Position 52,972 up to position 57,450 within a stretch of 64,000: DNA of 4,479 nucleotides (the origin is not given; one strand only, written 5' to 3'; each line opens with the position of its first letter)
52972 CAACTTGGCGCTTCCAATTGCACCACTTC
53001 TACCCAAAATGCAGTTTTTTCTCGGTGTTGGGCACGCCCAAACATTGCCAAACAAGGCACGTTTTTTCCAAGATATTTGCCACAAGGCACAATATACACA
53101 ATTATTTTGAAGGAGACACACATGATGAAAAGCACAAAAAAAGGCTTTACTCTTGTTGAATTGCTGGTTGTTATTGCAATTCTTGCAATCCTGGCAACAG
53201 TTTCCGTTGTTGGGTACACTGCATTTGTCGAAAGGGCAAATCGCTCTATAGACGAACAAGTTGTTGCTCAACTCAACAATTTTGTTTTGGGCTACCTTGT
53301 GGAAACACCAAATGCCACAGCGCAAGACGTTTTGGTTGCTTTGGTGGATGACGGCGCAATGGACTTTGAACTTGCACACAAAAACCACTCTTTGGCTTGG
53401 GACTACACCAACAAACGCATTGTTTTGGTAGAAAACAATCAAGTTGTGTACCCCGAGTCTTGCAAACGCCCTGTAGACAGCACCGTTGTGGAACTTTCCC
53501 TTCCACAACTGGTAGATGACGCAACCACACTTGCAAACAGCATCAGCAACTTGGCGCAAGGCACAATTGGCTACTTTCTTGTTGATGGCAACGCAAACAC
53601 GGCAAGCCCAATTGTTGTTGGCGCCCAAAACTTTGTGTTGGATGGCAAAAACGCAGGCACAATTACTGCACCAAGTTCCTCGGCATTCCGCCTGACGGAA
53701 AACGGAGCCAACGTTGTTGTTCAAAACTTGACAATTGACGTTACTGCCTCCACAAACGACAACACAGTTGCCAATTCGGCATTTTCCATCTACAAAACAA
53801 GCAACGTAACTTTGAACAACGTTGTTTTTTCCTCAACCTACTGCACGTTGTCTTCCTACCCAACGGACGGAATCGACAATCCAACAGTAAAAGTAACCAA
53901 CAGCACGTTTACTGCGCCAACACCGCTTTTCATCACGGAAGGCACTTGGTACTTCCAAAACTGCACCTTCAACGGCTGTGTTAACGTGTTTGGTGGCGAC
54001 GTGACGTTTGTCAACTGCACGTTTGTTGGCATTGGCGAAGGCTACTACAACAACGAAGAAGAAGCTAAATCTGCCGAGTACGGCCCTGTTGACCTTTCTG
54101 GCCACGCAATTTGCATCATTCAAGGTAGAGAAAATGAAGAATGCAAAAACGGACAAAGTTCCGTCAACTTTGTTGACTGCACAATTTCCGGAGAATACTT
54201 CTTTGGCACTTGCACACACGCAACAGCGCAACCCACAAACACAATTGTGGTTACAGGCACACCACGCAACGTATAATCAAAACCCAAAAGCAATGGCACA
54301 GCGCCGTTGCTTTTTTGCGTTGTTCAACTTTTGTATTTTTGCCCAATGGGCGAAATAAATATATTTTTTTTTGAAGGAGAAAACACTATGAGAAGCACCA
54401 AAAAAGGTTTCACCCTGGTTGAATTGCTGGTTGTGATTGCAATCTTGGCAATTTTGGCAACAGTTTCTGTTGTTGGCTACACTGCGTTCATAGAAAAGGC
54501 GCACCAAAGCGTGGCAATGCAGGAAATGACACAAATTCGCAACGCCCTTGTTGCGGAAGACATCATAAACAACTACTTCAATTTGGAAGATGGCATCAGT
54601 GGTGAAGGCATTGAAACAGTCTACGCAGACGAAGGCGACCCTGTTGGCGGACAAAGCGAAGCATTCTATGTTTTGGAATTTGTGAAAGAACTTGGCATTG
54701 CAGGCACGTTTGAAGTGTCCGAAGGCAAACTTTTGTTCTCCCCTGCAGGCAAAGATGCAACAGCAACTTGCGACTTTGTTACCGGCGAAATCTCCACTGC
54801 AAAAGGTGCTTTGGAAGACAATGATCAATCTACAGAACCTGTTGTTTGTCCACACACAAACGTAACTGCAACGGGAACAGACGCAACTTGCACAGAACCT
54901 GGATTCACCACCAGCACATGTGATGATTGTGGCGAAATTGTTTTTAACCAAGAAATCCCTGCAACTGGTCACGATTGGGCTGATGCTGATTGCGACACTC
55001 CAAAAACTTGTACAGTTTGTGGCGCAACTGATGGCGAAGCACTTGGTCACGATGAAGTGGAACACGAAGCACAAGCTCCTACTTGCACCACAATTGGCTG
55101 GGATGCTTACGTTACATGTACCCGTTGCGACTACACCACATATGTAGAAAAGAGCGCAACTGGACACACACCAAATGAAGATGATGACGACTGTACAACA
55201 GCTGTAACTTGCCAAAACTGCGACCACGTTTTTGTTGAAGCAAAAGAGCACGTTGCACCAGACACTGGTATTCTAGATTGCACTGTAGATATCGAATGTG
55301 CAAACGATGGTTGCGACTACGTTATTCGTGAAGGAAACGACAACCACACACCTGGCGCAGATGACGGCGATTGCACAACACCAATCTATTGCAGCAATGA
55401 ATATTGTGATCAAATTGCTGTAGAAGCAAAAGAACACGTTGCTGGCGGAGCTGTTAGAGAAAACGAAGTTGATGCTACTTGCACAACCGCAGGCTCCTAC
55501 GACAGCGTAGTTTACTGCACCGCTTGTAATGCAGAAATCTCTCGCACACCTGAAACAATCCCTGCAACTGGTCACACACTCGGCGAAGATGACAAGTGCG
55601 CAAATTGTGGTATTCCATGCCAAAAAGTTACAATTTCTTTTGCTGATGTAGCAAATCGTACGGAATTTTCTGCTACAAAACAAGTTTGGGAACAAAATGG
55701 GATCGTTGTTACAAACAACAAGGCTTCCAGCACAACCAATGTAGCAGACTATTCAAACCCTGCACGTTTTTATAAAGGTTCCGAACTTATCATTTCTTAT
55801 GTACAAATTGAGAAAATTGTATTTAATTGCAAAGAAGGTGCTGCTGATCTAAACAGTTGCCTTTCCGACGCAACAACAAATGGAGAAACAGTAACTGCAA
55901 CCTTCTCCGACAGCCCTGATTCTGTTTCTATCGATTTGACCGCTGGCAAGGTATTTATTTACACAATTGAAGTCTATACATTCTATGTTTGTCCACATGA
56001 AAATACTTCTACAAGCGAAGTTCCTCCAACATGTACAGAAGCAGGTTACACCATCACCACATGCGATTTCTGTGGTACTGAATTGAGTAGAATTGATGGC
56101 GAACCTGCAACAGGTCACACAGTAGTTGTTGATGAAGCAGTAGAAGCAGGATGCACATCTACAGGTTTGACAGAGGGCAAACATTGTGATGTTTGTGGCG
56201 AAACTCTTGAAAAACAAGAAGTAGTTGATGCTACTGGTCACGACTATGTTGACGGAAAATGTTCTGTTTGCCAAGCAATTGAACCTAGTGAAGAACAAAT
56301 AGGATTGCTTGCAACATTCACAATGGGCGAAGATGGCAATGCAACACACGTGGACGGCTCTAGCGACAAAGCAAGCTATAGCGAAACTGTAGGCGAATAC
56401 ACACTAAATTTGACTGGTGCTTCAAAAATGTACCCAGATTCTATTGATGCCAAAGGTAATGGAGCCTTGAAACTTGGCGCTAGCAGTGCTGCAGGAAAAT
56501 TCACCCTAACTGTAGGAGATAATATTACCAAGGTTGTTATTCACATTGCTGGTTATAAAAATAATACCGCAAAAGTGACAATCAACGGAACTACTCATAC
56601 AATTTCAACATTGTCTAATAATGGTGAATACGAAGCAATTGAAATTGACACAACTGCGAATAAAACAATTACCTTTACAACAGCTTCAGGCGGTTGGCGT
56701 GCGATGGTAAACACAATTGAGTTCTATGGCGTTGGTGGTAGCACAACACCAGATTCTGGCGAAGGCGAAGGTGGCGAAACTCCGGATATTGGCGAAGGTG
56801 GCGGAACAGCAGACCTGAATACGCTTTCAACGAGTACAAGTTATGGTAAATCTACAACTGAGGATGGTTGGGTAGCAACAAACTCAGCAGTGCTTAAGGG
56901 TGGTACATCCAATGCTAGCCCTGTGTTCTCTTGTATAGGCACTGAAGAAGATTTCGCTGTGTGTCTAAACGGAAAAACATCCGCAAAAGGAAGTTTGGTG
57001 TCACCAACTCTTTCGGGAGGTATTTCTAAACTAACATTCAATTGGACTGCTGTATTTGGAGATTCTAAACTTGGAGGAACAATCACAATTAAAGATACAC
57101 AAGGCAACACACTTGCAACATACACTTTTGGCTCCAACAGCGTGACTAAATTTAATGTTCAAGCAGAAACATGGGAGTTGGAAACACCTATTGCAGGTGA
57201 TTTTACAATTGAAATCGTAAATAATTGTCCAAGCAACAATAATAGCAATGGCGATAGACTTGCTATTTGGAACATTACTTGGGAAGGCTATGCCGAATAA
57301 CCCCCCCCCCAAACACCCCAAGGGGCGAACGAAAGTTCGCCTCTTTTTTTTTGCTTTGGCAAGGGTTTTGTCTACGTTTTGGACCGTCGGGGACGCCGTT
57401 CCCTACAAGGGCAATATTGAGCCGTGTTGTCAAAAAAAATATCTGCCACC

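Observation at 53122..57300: Two adjacent 'modular pilins': a prepilin N-terminus grafted onto beta-helix and Cys-rich repeat payloads, with no pilus machinery nearby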

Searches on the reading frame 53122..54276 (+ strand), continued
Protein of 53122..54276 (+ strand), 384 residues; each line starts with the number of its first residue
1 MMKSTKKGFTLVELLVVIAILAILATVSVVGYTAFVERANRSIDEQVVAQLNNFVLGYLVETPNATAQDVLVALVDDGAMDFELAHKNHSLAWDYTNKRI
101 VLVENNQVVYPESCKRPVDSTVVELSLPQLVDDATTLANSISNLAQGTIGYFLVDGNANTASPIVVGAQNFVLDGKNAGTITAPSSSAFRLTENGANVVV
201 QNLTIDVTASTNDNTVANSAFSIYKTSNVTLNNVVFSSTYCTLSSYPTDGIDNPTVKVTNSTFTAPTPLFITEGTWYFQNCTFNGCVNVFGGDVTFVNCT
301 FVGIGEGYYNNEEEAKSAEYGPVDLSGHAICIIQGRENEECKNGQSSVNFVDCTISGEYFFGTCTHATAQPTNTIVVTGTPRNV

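Call 113: find_encoding_contigs(protein=P0043, flank=10000, max_places=1)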
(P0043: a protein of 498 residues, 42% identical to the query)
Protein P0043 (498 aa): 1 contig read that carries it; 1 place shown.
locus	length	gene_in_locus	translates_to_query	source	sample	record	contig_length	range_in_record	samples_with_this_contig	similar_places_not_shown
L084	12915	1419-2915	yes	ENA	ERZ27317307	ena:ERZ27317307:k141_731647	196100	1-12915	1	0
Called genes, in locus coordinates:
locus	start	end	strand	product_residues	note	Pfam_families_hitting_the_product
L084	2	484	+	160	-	?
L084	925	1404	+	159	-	-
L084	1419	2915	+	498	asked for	PF07963:N_methyl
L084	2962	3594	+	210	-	-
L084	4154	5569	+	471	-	PF07497:Rho_RNA_bind, PF00006:ATP-synt_ab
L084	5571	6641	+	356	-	PF01171:ATP_bind_3 (weak), PF02540:NAD_synthase (weak), PF02568:ThiI (faint), PF03054:tRNA_Me_trans, PF06508:QueC (faint), PF20259:tRNA_Me_trans_M, PF20258:tRNA_Me_trans_C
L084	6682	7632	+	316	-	PF07786:HGSNAT_cat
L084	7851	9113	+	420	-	PF03313:SDH_alpha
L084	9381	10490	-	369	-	PF00248:Aldo_ket_red, PF13746:Fer4_18 (faint), PF13237:Fer4_10 (faint), PF00037:Fer4 (faint), PF13187:Fer4_9, PF13534:Fer4_17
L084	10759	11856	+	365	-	PF09515:Thia_YuaJ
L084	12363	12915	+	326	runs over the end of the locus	PF02463:SMC_N (faint), PF00005:ABC_tran, PF13304:AAA_21 (faint), PF09383:NIL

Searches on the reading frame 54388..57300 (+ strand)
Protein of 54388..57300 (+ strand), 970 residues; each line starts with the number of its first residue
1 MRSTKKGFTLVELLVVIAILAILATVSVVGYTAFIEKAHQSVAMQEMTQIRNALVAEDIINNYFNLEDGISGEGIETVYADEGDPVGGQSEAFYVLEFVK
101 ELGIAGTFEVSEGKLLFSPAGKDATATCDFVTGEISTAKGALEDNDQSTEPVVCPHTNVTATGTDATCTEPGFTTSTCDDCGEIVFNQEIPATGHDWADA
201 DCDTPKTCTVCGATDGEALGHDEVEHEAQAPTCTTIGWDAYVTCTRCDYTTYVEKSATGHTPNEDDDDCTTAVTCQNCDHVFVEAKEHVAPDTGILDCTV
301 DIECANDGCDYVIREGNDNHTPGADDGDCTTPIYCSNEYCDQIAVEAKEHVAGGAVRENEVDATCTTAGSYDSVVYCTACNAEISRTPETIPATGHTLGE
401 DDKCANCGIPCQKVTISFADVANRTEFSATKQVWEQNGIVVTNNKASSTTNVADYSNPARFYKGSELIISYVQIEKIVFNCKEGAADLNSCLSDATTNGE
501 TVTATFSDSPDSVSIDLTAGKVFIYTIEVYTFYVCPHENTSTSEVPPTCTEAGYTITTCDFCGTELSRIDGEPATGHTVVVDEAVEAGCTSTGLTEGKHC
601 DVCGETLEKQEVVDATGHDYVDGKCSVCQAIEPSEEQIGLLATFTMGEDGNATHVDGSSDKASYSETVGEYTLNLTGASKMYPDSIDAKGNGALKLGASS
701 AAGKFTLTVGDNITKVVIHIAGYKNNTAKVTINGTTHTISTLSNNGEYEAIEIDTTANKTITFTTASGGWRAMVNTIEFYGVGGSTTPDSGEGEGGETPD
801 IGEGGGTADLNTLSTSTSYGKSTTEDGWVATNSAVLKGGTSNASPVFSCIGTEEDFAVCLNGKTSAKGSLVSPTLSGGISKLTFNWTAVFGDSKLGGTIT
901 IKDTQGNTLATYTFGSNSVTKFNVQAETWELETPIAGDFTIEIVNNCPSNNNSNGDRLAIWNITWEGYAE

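Call 3: search_protein_families(library=pfam, proteins=[window:54388-57300:+], max_evalue=0.1)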
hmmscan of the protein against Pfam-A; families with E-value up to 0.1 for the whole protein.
window:54388-57300:+ (970 aa): 1 family
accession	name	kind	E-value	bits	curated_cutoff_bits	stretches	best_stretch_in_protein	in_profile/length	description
PF07963.17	N_methyl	-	2e-08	33.9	21.2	1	3-26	2-25/27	Prokaryotic N-terminal methylation motif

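Call 4: search_protein_families(library=ncbifam, proteins=[window:54388-57300:+], max_evalue=0.1)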
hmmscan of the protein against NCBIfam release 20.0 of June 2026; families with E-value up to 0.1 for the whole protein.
window:54388-57300:+ (970 aa): 14 families
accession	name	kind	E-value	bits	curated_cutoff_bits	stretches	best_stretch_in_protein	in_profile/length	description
NF007862.0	PRK10574.1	equivalog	7.2e-09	35.9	138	1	4-53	3-52/145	prepilin peptidase-dependent pilin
TIGR02532.1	IV_pilin_GFxxxE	domain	7.5e-08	31.9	16.3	1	5-26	1-22/24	prepilin-type N-terminal cleavage/methylation domain-containing protein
TIGR01710.1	typeII_sec_gspG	equivalog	4.5e-07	30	88.85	1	6-58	1-53/134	type II secretion system major pseudopilin GspG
NF041775.1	typeIV_PilA_Myxo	equivalog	5.3e-05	23.3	400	1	5-47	10-52/214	type IV pilin protein PilA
NF007800.0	PRK10506.1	equivalog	0.00017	21.5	158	1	3-65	6-65/163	prepilin peptidase-dependent protein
TIGR01708.2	typeII_sec_gspH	equivalog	0.00056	20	80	1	6-33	2-29/169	type II secretion system minor pseudopilin GspH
NF041013.1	T4P_ComGE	equivalog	0.001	19.1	49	1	5-50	3-48/83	competence type IV pilus minor pilin ComGE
NF040999.1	pilin_ComGC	equivalog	0.0053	16.9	75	1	5-27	1-23/84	competence type IV pilus major pilin ComGC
TIGR02596.1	TIGR02596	subfamily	0.0053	16.9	70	1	8-36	1-29/196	Verru_Chthon cassette protein D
TIGR02599.1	TIGR02599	subfamily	0.013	14.7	256.5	1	7-43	1-37/361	Verru_Chthon cassette protein C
TIGR01711.1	gspJ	equivalog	0.015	15.1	64.85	1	6-34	1-26/192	type II secretion system minor pseudopilin GspJ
NF040982.1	ComGD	equivalog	0.025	15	70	1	5-48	1-44/139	competence type IV pilus minor pilin ComGD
TIGR01707.1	gspI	equivalog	0.05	14.1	44.35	1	7-30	1-23/101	type II secretion system minor pseudopilin GspI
NF041002.1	pilin_ComGF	equivalog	0.078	13.2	80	0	5-40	1-35/139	competence type IV pilus minor pilin ComGF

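Call 17: find_encoding_contigs(protein=window:54388-57300:+, flank=10000, max_places=4)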
Protein window:54388-57300:+ (970 aa): no gene with exactly this product is on record in the collection.

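Call 25: find_homologous_proteins(query=window:54388-57300:+)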
Query window:54388-57300:+ (970 aa): 4734 proteins with E <= 0.001 among 8000 candidates; the best 120 are listed.
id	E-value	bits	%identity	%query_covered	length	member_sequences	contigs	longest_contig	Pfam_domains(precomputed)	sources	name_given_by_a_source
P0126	0.0e+0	2198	100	100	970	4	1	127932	PF07963.18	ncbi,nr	ncbi:MAG: prepilin-type N-terminal cleavage/methylation domain-containing protein [Clostridia bacter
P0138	1.3e-235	803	53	20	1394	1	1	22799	-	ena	-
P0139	7.8e-213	728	42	83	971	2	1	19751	PF07963.18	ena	-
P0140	1.6e-205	703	54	20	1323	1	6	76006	PF06750.19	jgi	-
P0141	4.0e-202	692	59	41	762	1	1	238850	PF07963.18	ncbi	-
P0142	4.4e-193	662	29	48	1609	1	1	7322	PF25429.2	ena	-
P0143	3.0e-185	636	51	25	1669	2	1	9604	-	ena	-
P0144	1.1e-182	628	32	49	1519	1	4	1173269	PF02892.22,PF13306.13,PF13855.13,PF03589.19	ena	-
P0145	1.4e-181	624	32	25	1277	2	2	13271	-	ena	-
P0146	2.2e-180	620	31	45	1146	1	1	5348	-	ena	-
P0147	2.4e-178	613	41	25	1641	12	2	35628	PF10163.15,PF07564.18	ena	-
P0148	2.3e-175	604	36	25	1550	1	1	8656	PF13306.13,PF13855.13,PF03589.19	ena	-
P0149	4.3e-173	596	32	46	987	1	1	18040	PF02892.22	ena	-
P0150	4.4e-170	586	93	27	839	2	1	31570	PF07963.18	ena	-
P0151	9.6e-158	545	30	53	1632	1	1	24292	PF24973.2,PF06750.19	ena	-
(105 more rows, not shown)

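Call 47: predict_structure(alignment_id=A3)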
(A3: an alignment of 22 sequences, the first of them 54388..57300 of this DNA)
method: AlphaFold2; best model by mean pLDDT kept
length: 970 residues; sequences in the alignment: 22
mean_pLDDT: 56.8   pTM: 0.28
mean pLDDT of the five models: 56.8, 56.2, 55.8, 51.9, 51.8
residues with pLDDT >= 90: 74; 70-90: 232; 50-70: 305; < 50: 359
segments of 3 or more residues with pLDDT < 50: 1-8, 23-32, 73-89, 139-156, 198-207, 213-351, 395-410, 451-453, 534-539, 630-636, 784-869, 888-893, 918-923, 948-959, 966-970
pLDDT, mean of each block of 10 residues (from residue 1): 38 64 47 55 72 66 55 41 37 67 69 68 63 59 32 44 63 67 59 51 48 44 27 25 26 25 27 29 26 26 31 31 34 30 31 65 62 68 70 43 34 75 76 82 67 54 75 81 60 70 77 72 78 53 67 69 61 64 67 72 67 64 53 55 87 78 89 92 87 89 92 91 87 90 89 89 88 93 43 26 23 22 23 21 24 26 32 54 53 57 70 57 55 61 54 44 44
secondary structure, 60 per line:
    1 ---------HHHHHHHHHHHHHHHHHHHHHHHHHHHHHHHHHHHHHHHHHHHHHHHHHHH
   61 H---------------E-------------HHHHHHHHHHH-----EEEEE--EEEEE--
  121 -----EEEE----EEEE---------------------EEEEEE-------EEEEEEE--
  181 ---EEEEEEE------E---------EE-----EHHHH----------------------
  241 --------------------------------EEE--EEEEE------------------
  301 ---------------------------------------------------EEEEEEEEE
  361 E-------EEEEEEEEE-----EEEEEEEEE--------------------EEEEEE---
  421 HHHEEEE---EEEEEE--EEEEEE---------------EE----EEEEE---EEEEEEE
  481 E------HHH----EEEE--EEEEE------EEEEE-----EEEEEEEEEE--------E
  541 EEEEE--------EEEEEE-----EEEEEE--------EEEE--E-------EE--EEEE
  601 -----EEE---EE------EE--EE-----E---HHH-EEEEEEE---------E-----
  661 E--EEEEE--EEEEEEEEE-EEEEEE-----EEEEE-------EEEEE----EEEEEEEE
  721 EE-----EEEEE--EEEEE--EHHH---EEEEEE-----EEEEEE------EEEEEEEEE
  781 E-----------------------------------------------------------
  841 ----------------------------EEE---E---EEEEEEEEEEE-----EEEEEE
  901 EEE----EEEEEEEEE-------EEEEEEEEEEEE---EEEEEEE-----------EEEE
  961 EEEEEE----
elements in order (helices of 4 or more, strands of 3 or more residues): H10-61 H91-101 E107-111 E114-118 E126-129 E134-137 E159-164 E172-178 E184-190 H215-218 E273-275 E278-282 E352-361 E369-377 E383-391 E412-417 E424-427 E431-436 E439-444 E466-470 E474-481 E495-498 E501-505 E512-516 E522-531 E540-545 E554-559 E565-570 E579-582 E597-600 E606-608 E639-645 E664-668 E671-679 E681-686 E692-696 E704-708 E713-722 E728-732 E735-739 E749-754 E760-765 E772-781 E869-871 E879-889 E895-903 E908-916 E924-935 E939-945 E957-966

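Call 51: fold_search(model_id=the predicted structure, library=pdb)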
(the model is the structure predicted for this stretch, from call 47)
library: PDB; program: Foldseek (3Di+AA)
matches with E <= 10: 1500; with E <= 0.001: 43
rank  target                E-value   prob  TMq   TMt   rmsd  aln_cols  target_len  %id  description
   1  5b4x_A                1.1e-05  0.98  0.09  0.12  40.0       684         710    9  Crystal structure of the ApoER2 ectodomain in complex with the Reelin R56 fragment (released 2017-04-26)
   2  8w7n                  1.5e-05  0.93  0.09  0.09  39.9       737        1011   11  Crystal structure of the in-cell Cry1Aa purified from Bacillus thuringiensis (released 2024-03-06)
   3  2zxq                  2.1e-05  0.97  0.09  0.08  36.5       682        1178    9  Crystal structure of endo-alpha-N-acetylgalactosaminidase from Bifidobacterium longum (EngBF) (released 2009-06-16)
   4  8zi4_A                2.3e-05  0.98  0.08  0.13  42.2       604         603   11  Cryo-EM structure of wtEP-trypsinogen (released 2025-05-21)
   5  9vql_A                3.9e-05  0.97  0.08  0.10  37.5       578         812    9  Cryo-EM structure of the dimeric Elapor1 mutant (released 2025-07-23)
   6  7kwb_A                4.3e-05  0.99  0.09  0.18  32.9       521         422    9  Surface glycan-binding protein B from Bacteroides thetaiotaomicron (released 2021-02-17)
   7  9vqm_B                6.5e-05  0.98  0.09  0.11  36.8       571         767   10  Cryo-EM structure of Elapor1WT in tetrameric form (released 2025-07-23)
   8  6v1v_B                6.5e-05  0.94  0.09  0.10  34.8       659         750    8  VIP3B (VIP3B_2160) adapted for crystallization (released 2019-12-18)
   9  9vvr_S                7.2e-05  0.51  0.07  0.08  37.6       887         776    8  Structure of the bacteriophage E1004 tail (released 2025-11-12)
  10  9vql_B                7.5e-05  0.95  0.08  0.10  41.0       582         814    9  Cryo-EM structure of the dimeric Elapor1 mutant (released 2025-07-23)
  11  4xup_A                9.5e-05  1.00  0.09  0.24  19.5       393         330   10  Structure of the N-terminal CBM22-1-CBM22-2 tandem domain from Paenibacillus barcinonensis Xyn10C (released 2015-06-03)
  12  4xup_F                1.2e-04  1.00  0.10  0.24  16.9       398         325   10  Structure of the N-terminal CBM22-1-CBM22-2 tandem domain from Paenibacillus barcinonensis Xyn10C (released 2015-06-03)
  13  9vqm_D                1.2e-04  0.97  0.09  0.11  36.9       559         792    9  Cryo-EM structure of Elapor1WT in tetrameric form (released 2025-07-23)
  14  8qf8_A                1.3e-04  0.77  0.06  0.08  30.1       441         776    8  GH146 beta-L-arabinofuranosidase from Bacteroides thetaioatomicron in complex with beta-l-arabinofurano cyclophellitol (released 2023-12-13)
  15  8qf8_B                1.5e-04  0.75  0.06  0.08  30.1       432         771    9  GH146 beta-L-arabinofuranosidase from Bacteroides thetaioatomicron in complex with beta-l-arabinofurano cyclophellitol (released 2023-12-13)
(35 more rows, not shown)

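Call 80: search_solved_structures(query=window:54388-57297:+, max_evalue=1)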
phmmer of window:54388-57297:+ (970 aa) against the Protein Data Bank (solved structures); distinct sequences matched with E-value up to 1: 14.
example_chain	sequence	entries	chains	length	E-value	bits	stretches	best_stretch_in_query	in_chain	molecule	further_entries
7tgg_A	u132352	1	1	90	2.6e-07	32.3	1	4-55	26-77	Geopilin domain 1 protein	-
9egp_A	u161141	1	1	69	6.9e-07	30.9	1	4-52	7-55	Geopilin domain 1 protein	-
2m7g_A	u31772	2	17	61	2.3e-05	25.9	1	8-55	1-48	Geopilin domain 1 protein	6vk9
9laa_A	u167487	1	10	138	0.00054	21.3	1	4-47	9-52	Type IV pilin protein PilA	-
8pfb_G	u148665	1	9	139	0.004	18.5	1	8-54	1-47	Type IV pilin PilE1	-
8tob_GA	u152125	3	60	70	0.0079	17.5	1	9-53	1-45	Fimbrial protein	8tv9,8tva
1oqw_A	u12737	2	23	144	0.014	16.6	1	8-71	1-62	Fimbrial protein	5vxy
6gv9_A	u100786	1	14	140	0.016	16.5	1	8-54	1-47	Prepilin peptidase-dependent protein D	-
6xxd_A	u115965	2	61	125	0.038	15.2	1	8-50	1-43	PilA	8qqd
8p3b_A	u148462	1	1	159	0.058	14.6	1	8-61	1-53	Fimbrial protein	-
1ay2_A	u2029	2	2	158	0.073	14.3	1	8-61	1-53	TYPE 4 PILIN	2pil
2hi2_A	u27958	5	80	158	0.075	14.3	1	8-61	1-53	Fimbrial protein | PilA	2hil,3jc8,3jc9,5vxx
5kua_A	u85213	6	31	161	0.1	13.8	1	8-61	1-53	pilin | Neisseria meningitidis PilE variant SB-GATDH | Neisseria meningitidis PilE, SB-DATDH variant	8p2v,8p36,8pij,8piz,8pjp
5wda_A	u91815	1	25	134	0.26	12.4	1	8-70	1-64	General secretion pathway protein G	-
